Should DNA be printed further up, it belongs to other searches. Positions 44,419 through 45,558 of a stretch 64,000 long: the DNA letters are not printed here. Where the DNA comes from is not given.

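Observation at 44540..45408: Phage-encoded SPFH/band-7 membrane protein as a stand-alone early gene with its own UUCG hairpin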

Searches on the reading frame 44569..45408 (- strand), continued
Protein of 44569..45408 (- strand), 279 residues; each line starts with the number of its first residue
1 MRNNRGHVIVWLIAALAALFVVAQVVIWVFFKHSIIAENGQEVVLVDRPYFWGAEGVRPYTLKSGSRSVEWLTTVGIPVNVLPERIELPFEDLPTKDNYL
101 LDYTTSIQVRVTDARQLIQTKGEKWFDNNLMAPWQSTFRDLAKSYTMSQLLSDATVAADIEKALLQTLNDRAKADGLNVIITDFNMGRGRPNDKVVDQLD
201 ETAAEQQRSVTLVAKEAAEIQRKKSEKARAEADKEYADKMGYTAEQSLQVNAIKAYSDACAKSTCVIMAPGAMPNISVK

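Call 40: predict_structure(alignment_id=A1)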
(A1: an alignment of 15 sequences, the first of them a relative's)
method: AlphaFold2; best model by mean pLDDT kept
length: 279 residues; sequences in the alignment: 15
mean_pLDDT: 81.5   pTM: 0.54
mean pLDDT of the five models: 81.5, 80.6, 78.8, 75.9, 74.8
residues with pLDDT >= 90: 78; 70-90: 162; 50-70: 27; < 50: 12
segments of 3 or more residues with pLDDT < 50: 272-279
pLDDT, mean of each block of 10 residues (from residue 1): 61 87 84 87 85 74 89 88 91 87 92 91 89 92 89 88 92 91 88 77 75 79 82 76 72 71 56 44
secondary structure, 60 per line:
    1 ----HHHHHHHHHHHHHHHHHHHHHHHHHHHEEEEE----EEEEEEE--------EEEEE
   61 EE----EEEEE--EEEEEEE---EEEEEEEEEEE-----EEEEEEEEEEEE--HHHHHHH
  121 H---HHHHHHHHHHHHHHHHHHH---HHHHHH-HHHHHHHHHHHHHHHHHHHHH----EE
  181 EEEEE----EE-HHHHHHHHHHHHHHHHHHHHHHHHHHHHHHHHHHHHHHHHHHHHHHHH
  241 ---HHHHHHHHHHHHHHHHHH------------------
elements in order: H5-31 E32-36 E41-47 E56-62 E67-71 E74-80 E84-94 E100-111 H114-121 H125-143 H147-152 H154-174 E179-185 H193-240 H244-261
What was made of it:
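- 45316..45396 (-): Codons for residues 5-31: N-terminal membrane helix, a signal anchor predicted to be N-in/C-out. The structure model shows a helix at residues 5-31 (call 40).
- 44839..45315 (-): Codons for residues 32-190: SPFH alpha/beta core. The model has strands at 32-111, helices at 114-174 and a strand at 179-185 (call 40).
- On Pfam Band_7 / SPFH superfamily (PF01145): Model pLDDT 81.5 (call 40).
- Checked: The AlphaFold model (pLDDT 81.5) has a membrane helix at residues 5-31, an alpha/beta core at 32-190, and helices at 193-240 and 244-261 (call 40).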

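Call 42: search_protein_representatives(alignment_id=A1)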
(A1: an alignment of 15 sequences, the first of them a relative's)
Query: 15 sequences, 280 profile positions. Proteins with E-value up to 0.001 (for the whole library): 570; up to 1e-10: 345; up to 1e-30: 180. The best 150 are listed.
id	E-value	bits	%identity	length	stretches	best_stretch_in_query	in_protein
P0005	1.6e-128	444.0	-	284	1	2-278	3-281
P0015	5.6e-101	353.7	-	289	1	2-280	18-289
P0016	6.3e-100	350.2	-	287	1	17-278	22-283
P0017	1.0e-89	316.7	-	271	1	21-274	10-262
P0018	1.5e-88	312.9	-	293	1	10-278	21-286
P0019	3.6e-88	311.7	-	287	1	11-272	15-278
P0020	4.5e-88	311.3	-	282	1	29-273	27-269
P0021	9.3e-86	303.7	-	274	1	20-270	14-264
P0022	2.4e-85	302.4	-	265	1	33-276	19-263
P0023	2.9e-85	302.1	-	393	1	17-277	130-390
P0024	7.3e-85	300.8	-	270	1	20-277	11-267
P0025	3.6e-83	295.2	-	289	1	15-275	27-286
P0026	2.2e-82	292.7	-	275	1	15-278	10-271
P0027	4.1e-82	291.8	-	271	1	20-274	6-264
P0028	6.6e-82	291.1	-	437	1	12-279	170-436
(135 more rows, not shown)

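Call 44: fold_search(model_id=the predicted structure, library=pdb)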
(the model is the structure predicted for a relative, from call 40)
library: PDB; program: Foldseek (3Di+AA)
matches with E <= 10: 428; with E <= 0.001: 62
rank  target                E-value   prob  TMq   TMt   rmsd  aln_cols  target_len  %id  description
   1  9o9z_A                1.2e-12  1.00  0.51  0.57   9.3       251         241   16  The human PHB1/2 complex (closed) (released 2025-10-22)
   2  9o9z_a                2.2e-12  1.00  0.53  0.56   8.7       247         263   16  The human PHB1/2 complex (closed) (released 2025-10-22)
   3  8rrh_B                4.8e-12  1.00  0.48  0.45  14.7       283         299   16  The human prohibitin complex (released 2024-12-18)
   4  8rrh_A                7.6e-12  1.00  0.48  0.49  13.3       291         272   17  The human prohibitin complex (released 2024-12-18)
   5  7vhq_E                8.5e-12  1.00  0.59  0.61   9.9       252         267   17  Structural insights into the membrane microdomain organization by SPFH family proteins (released 2022-01-19)
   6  7vhq_G                1.4e-11  1.00  0.57  0.54  12.6       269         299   14  Structural insights into the membrane microdomain organization by SPFH family proteins (released 2022-01-19)
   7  9oh9_A                2.6e-11  1.00  0.50  0.54  10.6       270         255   17  Human Stomatin Complex in Native Membrane Vesicles (released 2025-08-13)
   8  9cz2_XA               3.5e-11  1.00  0.56  0.56  10.2       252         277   17  Cryo-EM structure of a nautilus-like HflK/C assembly in complex with FtsH AAA protease (released 2024-11-13)
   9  9vvj_A                4.4e-11  1.00  0.54  0.50   9.2       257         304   14  Cryo-EM structure of the erlin1/2 complex purified using DDM and GDN (released 2026-03-25)
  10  9oh9_B                4.4e-11  1.00  0.48  0.51  10.8       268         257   18  Human Stomatin Complex in Native Membrane Vesicles (released 2025-08-13)
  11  9vvg_A                4.9e-11  1.00  0.54  0.51   9.6       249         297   14  Cryo-EM structure of the erlin1/2 complex purified using GDN and CHS (released 2026-03-25)
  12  9z7u_B                4.9e-11  1.00  0.45  0.45  11.5       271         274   19  Human Stomatin - C8 Symmetry (released 2026-02-25)
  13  9z7u_C                5.5e-11  1.00  0.46  0.47  11.2       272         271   18  Human Stomatin - C8 Symmetry (released 2026-02-25)
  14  9vvj_a                1.0e-10  1.00  0.54  0.50   9.4       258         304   13  Cryo-EM structure of the erlin1/2 complex purified using DDM and GDN (released 2026-03-25)
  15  9o9u_A                1.1e-10  1.00  0.52  0.51   9.4       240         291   13  The Erlin1/2 complex (released 2025-10-22)
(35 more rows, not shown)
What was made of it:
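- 44839..45315 (-): Foldseek matches PHB, HflK/C, stomatin and erlin (call 44).
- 44626..44832 (-): Codons for residues 193-261: long helix (193-240) plus a second helix (244-261). This is the wall and roof part of SPFH cages. Calls 40 and 44.
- On Pfam Band_7 / SPFH superfamily (PF01145): Foldseek E=1e-12 to 1e-8 to PHB, HflK/C, stomatin, erlin and QmcA over about 250 columns (call 44).
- Closest known: HflK/HflC. Same: Same full-length fold (call 44).
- Full-length Foldseek hits at 1e-12 to 1e-8 to PHB1/2, HflK/C, stomatin, erlin and QmcA, all of which are solved cages (call 44).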

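Call 51: search_solved_structures(query=A1, max_evalue=1)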
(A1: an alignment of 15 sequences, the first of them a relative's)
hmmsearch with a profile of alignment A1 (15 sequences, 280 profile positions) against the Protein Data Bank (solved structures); distinct sequences matched with E-value up to 1: 16.
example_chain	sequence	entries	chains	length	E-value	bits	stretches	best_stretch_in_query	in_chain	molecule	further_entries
7vhq_E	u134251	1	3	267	2e-09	40.2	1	93-221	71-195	Protein HflK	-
7vhp_E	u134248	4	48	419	5.2e-09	38.8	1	93-221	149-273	Protein HflK | Modulator of FtsH protease HflK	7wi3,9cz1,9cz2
9paw_XA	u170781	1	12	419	1.6e-08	37.2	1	93-216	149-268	Protein HflK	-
3bk6_A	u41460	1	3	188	0.00012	24.4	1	76-233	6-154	PH stomatin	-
4fvj_A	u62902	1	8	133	0.021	17.1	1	73-184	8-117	Stomatin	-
4fvf_A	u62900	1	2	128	0.025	16.9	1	75-184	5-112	Stomatin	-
4fvg_A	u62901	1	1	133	0.034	16.4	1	73-184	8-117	Stomatin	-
8gn9_A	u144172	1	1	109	0.034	16.4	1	79-185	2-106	Stomatin homolog PH1511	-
9zd2_F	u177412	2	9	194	0.038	16.3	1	74-182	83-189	Stomatin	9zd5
7wh3_A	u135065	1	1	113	0.081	15.2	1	79-184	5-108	Stomatin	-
9wmj_A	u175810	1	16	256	0.2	13.9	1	74-186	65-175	Stomatin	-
9wkz_A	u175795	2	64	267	0.25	13.6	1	74-186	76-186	Stomatin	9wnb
9z7u_F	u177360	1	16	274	0.28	13.4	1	75-186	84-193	Stomatin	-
9oh9_A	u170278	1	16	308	0.3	13.3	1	74-186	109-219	Stomatin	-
2rpb_A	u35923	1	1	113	0.37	13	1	79-171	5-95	hypothetical membrane protein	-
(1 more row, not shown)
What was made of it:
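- Closest known: HflK/HflC. Same: Closest solved relative by sequence profile, at 2e-9 (call 51).
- Nearest relative by profile: HflK at E=2e-9, followed by archaeal stomatin at 1e-4 (call 51). HflK is the best solved match by profile (call 51). The protein is 279 aa, against 419 aa for HflK (call 51).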

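Call 52: find_related_loci(query=A1, collection=viral_contigs, flank=4000)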
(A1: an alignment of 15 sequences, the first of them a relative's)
Query A1 (279 aa) in viral_contigs; peptide patterns used: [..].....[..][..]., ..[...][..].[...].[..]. (x = any residue, [..] = any of these).
163 stretches matched a pattern; 16 encode a relative of the query (tblastn E <= 1e-3); 16 distinct loci.
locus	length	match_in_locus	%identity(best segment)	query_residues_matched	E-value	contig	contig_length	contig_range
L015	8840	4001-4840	59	1-278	7e-103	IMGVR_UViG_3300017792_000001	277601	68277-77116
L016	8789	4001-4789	41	19-279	3e-58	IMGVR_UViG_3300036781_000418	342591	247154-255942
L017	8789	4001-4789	40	14-278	2e-58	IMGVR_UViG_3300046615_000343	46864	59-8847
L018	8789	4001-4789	40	14-278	2e-58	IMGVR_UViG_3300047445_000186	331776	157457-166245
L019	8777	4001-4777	37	19-274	4e-47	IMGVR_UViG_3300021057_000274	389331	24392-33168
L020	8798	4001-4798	32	15-278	2e-42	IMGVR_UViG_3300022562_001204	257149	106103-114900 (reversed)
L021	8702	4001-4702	33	40-271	2e-41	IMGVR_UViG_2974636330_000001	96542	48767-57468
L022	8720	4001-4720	33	40-279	4e-40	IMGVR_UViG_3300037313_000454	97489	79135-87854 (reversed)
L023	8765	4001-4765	31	16-271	6e-39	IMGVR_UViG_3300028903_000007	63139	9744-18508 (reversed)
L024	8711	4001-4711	32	40-278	4e-38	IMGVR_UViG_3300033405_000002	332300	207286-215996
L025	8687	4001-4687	33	40-269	8e-36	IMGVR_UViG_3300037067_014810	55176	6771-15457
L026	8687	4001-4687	33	40-269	8e-36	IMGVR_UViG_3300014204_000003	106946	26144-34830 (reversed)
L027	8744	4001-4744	31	40-278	5e-31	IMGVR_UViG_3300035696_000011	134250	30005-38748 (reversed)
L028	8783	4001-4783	28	16-271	4e-35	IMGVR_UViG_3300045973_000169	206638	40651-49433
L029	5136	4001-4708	30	40-274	3e-28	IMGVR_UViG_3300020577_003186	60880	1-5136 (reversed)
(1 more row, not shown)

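Call 53: find_related_loci(query=A1, collection=genome_contigs, flank=4000)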
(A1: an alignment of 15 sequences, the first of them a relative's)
Query A1 (279 aa) in genome_contigs; peptide patterns used: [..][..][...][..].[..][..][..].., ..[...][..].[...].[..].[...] (x = any residue, [..] = any of these).
176 stretches matched a pattern; 81 encode a relative of the query (tblastn E <= 1e-3); the best 80 are kept; 80 distinct loci.
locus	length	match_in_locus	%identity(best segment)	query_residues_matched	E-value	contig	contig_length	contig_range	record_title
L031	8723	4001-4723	52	33-274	7e-82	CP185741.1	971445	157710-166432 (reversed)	Pseudomonas fluorescens strain CFBP13716 plasmid pMPCFBP13716, complete sequence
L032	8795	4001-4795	39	6-270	8e-59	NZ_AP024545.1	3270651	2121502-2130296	Noviluteimonas caseinilytica strain JCM32879 chromosome, complete genome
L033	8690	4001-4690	40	40-270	4e-55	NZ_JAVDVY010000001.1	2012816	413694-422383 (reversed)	Lysobacter niastensis strain BE198 Ga0454543_01, whole genome shotgun sequence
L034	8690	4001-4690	40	40-270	1e-54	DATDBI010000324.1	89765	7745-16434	MAG TPA_asm: Lysobacter sp. isolate SMAG_U118 k141_2592622, whole genome shotgun sequence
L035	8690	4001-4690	40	40-270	2e-54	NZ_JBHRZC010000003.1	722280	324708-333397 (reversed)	Lysobacter sp. GCM10012299 strain CGMCC 1.16608 GCM70012299_24, whole genome shotgun sequence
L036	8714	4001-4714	40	40-279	6e-54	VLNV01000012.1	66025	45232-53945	Lysobacter prati strain SYSU H10001 NODE_11_length_66025_cov_328.092012, whole genome shotgun sequence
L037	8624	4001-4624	44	40-248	6e-54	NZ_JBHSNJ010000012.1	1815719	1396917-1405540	Agrilutibacter niabensis strain KACC 11587 platanus_K_17_124_12, whole genome shotgun sequence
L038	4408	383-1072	39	40-270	1e-53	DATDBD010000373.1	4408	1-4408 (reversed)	MAG TPA_asm: Lysobacter sp. isolate SMAG_U113 k141_689395, whole genome shotgun sequence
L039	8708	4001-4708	40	11-246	1e-53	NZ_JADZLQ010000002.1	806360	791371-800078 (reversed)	Pinirhizobacter soli strain NC2-4-308 Scaffold2, whole genome shotgun sequence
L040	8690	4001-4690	39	40-270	5e-49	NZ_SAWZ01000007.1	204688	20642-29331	Pseudoxanthomonas composti strain GSS15 Scaffold7, whole genome shotgun sequence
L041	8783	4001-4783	35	2-270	4e-49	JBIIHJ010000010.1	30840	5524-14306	MAG: Pseudoxanthomonas sp. isolate ME2001-07-30D7pf_3300042309_group1_bin94 Rohwer_bin2501_scaffold_674_c1, whole genome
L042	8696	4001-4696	38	40-272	1e-44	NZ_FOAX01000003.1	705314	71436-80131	Pseudoxanthomonas sp. GM95, whole genome shotgun sequence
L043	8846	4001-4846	33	10-279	1e-41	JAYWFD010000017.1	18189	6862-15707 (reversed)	MAG: Candidatus Gracilibacteria bacterium isolate GL98_UP_metabinner_9 GL98_UP_metabinner_9_16, whole genome shotgun seq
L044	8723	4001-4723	33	34-276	5e-41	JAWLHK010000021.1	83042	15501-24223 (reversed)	MAG: bacterium isolate 30dZY2.bin.61 NODE_503_length_83042_cov_5.978588, whole genome shotgun sequence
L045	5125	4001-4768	32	10-271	4e-39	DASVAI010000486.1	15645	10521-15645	MAG TPA_asm: Acidobacteriaceae bacterium isolate SMAG_U1947 k141_1211677, whole genome shotgun sequence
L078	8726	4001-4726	30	40-279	3e-31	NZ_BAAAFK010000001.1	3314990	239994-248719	Rhodanobacter soli strain JCM 16126 sequence1, whole genome shotgun sequence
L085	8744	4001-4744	31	40-278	1e-30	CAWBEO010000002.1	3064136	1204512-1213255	MAG: uncultured Acidobacteriaceae bacterium isolate MFD01223.bin.1.4 genome assembly, contig: contig_1625, whole genome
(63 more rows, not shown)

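Call 68: search_protein_families(library=phrogs, proteins=[L012:4674-4919:+], max_evalue=0.001)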
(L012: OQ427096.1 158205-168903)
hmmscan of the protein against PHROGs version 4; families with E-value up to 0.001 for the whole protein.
L012:4674-4919:+ (81 aa): 2 families
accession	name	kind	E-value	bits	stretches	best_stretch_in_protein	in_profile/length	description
phrog_1374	-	unknown function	1.3e-13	51.6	1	11-72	14-72/89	-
phrog_6414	-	unknown function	6.4e-05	24.1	1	20-61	9-50/69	-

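Call 75: fold_search(model_id=the predicted structure, library=viral)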
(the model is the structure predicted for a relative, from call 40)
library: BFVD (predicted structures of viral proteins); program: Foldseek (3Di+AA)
matches with E <= 10: 279; with E <= 0.001: 29
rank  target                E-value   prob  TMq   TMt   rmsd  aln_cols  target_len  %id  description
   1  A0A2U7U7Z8            2.7e-11  1.00  0.47  0.41  13.1       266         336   15  SPFH domain containing protein [Pandoravirus quercus]
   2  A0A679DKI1            4.6e-11  1.00  0.42  0.27  12.8       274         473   14  (no name in the UniProt tables at hand)
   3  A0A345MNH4            4.8e-11  1.00  0.47  0.41  21.6       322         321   14  (no name in the UniProt tables at hand)
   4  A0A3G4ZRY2            6.1e-11  1.00  0.46  0.45  13.9       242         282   16  Band 7 domain-containing protein [Terrestrivirus sp.]
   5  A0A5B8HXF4            8.2e-11  1.00  0.52  0.45   9.4       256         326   12  Band 7 domain-containing protein [Mimiviridae sp. ChoanoV1]
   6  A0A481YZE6            1.5e-10  1.00  0.53  0.51   9.4       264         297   12  Band 7 domain-containing protein [Marseillevirus LCMAC202]
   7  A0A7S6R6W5            1.6e-10  1.00  0.52  0.52  17.7       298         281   16  SPFH-domain membrane protein [Rhizobium phage Pasto]
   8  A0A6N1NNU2            2.1e-10  1.00  0.57  0.52   9.9       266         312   12  Band 7 domain-containing protein [Tupanvirus deep ocean]
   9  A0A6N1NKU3            2.1e-10  1.00  0.53  0.48  21.2       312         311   13  Band 7 domain-containing protein [Tupanvirus deep ocean]
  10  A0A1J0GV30            2.3e-10  1.00  0.55  0.50   7.8       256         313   15  SPFH protein domain [Vibrio phage vB_VspP_pVa5]
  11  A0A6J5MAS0            6.7e-10  1.00  0.54  0.56   8.5       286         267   15  Band 7 domain containing protein [uncultured Caudovirales phage]
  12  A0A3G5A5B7            7.9e-10  1.00  0.49  0.28  12.3       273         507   15  SPFH domain / Band 7 domain containing protein [Harvfovirus sp.]
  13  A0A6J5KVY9            1.5e-09  1.00  0.61  0.59  15.7       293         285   12  Band 7 domain containing protein [uncultured Caudovirales phage]
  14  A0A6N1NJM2            2.1e-09  1.00  0.46  0.50  10.1       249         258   13  Band 7 domain-containing protein [Tupanvirus soda lake]
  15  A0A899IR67            8.7e-09  1.00  0.54  0.62   3.5       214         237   14  (no name in the UniProt tables at hand)
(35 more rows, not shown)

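Call 81: search_protein_families(library=pfam, proteins=[L085:2623-3840:+, L085:4832-6451:+, L085:1263-2612:+, L085:3917-4756:+, L078:1093-3921:-, L033:913-3798:-, L078:4967-5851:-, L033:5400-7094:-], max_evalue=0.00001)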
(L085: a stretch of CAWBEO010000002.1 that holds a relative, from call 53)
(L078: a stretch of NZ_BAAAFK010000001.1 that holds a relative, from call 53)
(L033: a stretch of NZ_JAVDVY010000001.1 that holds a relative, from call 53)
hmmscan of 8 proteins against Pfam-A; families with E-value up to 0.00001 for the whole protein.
L085:2623-3840:+ (405 aa): 4 families
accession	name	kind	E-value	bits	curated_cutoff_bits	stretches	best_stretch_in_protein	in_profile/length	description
PF14450.12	FtsA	-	1.4e-30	106.7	31.8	1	210-374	1-127/127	Cell division protein FtsA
PF02491.25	SHS2_FTSA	-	1.8e-26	92.7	25.4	1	86-165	1-79/79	SHS2 domain inserted in FTSA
PF06723.19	MreB_Mbl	-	8.9e-11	41.6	27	1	177-368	115-314/327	MreB/Mbl protein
PF11104.14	PilM_2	-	3.1e-08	33.4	27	0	158-263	125-236/340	Type IV pilus assembly protein PilM;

L085:4832-6451:+ (539 aa): 2 families
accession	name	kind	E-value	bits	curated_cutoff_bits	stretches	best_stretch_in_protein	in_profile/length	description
PF00091.31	Tubulin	-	6.5e-51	173.8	33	1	24-184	1-189/190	Tubulin/FtsZ family, GTPase domain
PF12327.13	FtsZ_C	-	6.4e-30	103.8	27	1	232-326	1-94/95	FtsZ family, C-terminal domain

L085:1263-2612:+ (449 aa): 1 family
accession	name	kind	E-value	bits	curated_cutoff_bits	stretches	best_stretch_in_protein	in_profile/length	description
PF08478.15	POTRA_1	-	8.3e-12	45.7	23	1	129-193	5-69/69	POTRA domain, FtsQ-type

L085:3917-4756:+ (279 aa): 1 family
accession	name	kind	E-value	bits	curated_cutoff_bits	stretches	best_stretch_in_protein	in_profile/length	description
PF01145.31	Band_7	-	4.2e-15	56.7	23.6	1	42-214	13-172/176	SPFH domain / Band 7 family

L078:1093-3921:- (942 aa): 0 families

L033:913-3798:- (961 aa): 0 families

L078:4967-5851:- (294 aa): 0 families

L033:5400-7094:- (564 aa): 2 families
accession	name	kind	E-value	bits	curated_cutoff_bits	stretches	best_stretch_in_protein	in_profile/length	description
PF00916.26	Sulfate_transp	-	1.1e-89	301.4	23.2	1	24-390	3-379/380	Sulfate permease family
PF01740.26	STAS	-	2.4e-15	56.7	22.6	1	442-550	1-106/106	STAS domain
